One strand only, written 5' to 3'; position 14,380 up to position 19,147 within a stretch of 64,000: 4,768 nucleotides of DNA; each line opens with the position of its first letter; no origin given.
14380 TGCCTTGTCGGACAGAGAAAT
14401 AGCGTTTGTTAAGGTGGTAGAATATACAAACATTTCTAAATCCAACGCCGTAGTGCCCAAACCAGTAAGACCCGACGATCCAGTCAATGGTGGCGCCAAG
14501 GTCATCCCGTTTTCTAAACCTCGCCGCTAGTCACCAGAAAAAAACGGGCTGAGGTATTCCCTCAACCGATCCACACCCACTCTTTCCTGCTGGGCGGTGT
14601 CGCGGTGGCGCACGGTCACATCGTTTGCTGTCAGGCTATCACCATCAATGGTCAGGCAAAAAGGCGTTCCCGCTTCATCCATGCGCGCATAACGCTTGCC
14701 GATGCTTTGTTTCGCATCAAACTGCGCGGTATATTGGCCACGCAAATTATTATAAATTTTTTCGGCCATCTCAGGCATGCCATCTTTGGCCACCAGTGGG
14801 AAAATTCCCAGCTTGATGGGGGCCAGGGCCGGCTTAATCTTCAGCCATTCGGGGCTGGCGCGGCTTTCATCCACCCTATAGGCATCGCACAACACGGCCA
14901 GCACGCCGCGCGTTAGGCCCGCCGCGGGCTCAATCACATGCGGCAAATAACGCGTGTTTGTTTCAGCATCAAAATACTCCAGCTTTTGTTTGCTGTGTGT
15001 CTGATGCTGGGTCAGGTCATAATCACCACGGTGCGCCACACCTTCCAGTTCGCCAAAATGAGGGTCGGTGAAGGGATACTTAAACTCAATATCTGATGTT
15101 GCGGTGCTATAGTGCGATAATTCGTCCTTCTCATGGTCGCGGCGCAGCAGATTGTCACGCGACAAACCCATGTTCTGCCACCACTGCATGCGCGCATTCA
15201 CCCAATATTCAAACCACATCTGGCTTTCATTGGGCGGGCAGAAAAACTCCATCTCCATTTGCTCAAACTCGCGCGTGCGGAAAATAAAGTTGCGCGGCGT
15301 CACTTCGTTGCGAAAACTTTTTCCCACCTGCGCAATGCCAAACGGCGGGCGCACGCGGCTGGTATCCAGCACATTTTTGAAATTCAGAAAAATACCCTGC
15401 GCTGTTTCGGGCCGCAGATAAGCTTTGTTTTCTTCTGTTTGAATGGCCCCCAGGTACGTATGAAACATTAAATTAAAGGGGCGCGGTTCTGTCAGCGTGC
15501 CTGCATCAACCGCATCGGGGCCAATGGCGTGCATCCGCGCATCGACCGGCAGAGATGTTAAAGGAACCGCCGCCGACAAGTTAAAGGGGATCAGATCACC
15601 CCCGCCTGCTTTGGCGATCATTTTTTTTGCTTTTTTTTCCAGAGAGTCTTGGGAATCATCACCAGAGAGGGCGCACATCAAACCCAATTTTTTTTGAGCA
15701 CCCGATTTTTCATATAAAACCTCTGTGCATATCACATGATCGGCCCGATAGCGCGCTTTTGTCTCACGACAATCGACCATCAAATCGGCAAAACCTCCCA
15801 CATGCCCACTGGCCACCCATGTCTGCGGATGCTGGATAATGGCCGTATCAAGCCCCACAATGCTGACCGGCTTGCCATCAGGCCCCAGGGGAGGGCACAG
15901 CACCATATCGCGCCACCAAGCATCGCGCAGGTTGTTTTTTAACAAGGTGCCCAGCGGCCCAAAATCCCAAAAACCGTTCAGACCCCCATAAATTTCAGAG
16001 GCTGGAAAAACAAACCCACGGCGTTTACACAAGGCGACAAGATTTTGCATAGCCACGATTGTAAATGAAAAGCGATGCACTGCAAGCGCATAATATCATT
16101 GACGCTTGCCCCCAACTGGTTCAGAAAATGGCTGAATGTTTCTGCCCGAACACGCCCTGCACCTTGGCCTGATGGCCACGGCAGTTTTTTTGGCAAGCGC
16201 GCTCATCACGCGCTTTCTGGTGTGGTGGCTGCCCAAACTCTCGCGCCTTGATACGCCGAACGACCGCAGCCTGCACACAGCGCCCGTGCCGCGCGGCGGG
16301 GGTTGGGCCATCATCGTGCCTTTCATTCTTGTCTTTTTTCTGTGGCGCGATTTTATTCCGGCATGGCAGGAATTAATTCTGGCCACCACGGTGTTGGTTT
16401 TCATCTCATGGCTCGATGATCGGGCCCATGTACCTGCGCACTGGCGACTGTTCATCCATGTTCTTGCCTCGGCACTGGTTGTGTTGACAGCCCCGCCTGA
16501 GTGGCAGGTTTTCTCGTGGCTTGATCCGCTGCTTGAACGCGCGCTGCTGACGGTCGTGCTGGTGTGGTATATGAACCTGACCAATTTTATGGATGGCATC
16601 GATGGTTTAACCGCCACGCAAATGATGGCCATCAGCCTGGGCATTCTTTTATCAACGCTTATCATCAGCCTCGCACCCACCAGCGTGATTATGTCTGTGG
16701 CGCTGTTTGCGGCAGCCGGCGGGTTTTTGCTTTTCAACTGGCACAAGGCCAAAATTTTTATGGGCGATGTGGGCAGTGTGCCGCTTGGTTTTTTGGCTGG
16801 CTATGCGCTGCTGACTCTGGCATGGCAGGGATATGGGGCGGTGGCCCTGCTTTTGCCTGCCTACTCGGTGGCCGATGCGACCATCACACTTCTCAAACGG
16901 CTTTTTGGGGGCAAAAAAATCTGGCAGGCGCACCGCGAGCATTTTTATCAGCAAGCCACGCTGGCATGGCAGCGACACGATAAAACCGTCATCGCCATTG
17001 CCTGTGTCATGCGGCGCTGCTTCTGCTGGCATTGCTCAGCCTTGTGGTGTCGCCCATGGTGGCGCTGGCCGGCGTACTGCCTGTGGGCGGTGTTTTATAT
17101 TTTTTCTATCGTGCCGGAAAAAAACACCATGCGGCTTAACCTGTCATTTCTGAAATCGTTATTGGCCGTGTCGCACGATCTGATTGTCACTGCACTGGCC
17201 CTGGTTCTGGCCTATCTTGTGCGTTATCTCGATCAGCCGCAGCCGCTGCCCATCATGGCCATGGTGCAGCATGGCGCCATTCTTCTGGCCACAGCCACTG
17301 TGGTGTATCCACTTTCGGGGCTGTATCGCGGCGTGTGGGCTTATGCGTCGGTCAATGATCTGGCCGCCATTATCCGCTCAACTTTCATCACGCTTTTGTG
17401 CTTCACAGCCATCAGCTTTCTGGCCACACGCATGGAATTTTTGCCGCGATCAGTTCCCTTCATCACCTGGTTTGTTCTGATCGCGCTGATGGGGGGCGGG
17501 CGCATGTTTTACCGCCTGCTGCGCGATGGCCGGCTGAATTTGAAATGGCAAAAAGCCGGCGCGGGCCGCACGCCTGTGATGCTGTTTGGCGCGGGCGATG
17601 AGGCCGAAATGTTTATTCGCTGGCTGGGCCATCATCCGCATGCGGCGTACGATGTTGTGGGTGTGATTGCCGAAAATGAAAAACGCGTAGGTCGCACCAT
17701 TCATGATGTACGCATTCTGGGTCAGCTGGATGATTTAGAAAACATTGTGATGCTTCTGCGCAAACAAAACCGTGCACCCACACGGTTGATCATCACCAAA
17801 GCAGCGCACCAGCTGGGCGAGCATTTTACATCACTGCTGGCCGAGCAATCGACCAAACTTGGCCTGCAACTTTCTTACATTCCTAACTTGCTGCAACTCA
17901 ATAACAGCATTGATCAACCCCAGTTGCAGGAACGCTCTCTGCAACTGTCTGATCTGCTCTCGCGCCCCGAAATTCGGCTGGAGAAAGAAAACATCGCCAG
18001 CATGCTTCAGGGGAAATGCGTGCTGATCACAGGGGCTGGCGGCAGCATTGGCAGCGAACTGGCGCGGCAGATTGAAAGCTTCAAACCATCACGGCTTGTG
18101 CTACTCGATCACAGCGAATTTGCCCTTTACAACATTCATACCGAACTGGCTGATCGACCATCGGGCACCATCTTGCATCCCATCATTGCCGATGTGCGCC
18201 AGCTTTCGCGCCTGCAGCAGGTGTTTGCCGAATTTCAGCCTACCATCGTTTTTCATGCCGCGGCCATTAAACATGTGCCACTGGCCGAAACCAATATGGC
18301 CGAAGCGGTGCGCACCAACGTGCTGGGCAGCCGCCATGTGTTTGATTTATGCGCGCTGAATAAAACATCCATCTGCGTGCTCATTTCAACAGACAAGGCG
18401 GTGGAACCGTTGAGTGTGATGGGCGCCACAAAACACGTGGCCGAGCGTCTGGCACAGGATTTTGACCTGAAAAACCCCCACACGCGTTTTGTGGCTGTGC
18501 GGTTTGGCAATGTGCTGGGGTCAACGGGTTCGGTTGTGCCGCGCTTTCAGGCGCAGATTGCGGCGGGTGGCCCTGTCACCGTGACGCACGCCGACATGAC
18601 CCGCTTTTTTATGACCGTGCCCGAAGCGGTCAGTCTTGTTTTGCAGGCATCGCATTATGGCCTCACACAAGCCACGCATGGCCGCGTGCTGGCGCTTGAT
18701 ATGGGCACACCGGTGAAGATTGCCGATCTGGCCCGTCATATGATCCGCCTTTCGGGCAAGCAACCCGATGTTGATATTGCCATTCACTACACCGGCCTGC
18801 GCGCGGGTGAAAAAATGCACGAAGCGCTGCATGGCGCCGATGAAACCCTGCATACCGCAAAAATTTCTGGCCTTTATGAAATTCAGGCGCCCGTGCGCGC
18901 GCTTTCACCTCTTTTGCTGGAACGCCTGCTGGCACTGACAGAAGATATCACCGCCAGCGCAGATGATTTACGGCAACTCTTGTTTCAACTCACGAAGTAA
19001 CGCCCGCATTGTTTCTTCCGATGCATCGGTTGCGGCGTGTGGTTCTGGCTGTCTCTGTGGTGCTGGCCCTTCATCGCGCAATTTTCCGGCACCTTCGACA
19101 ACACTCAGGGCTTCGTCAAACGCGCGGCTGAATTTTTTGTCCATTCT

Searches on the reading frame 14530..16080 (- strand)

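Call 70: search_protein_families(library=pfam, proteins=[window:14530-16080:-], max_evalue=0.0001)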
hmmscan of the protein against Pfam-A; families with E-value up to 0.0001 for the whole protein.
window:14530-16080:- (517 aa): 2 families
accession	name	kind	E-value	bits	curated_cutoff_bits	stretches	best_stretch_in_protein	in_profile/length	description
PF03129.25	HGTP_anticodon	-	1.6e-16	60.6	21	1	426-510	4-91/94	Anticodon binding domain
PF00587.30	tRNA-synt_2b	-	3.5e-12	47.2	29.3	1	215-397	6-176/179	tRNA synthetase class II core domain (G, H, P, S and T)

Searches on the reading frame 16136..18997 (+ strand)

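Call 70: search_protein_families(library=pfam, proteins=[window:16136-18997:+], max_evalue=0.0001)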
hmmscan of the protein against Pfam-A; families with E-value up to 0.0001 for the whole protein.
window:16136-18997:+ (954 aa): 7 families
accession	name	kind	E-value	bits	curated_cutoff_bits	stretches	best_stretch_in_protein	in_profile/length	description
PF02719.21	Polysacc_synt_2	-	4.8e-105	351.4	20.2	1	629-916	1-291/293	Polysaccharide biosynthesis protein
PF00953.26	Glycos_transf_4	-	5.1e-30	105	27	1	80-228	4-159/160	Glycosyl transferase family 4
PF01370.27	Epimerase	-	1.3e-20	74.3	20.9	1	629-838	1-224/240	NAD dependent epimerase/dehydratase family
PF04321.23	RmlD_sub_bind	-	6.4e-13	48.9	27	1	629-805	3-164/287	RmlD substrate binding domain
PF16363.11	GDP_Man_Dehyd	-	5.8e-09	36.3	27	1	630-753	1-130/332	GDP-mannose 4,6 dehydratase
PF01073.25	3Beta_HSD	-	1.5e-06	27.9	22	1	630-761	1-125/280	3-beta hydroxysteroid dehydrogenase/isomerase family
PF13727.12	CoA_binding_3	-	3.7e-06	27.5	25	1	394-538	3-137/175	CoA-binding domain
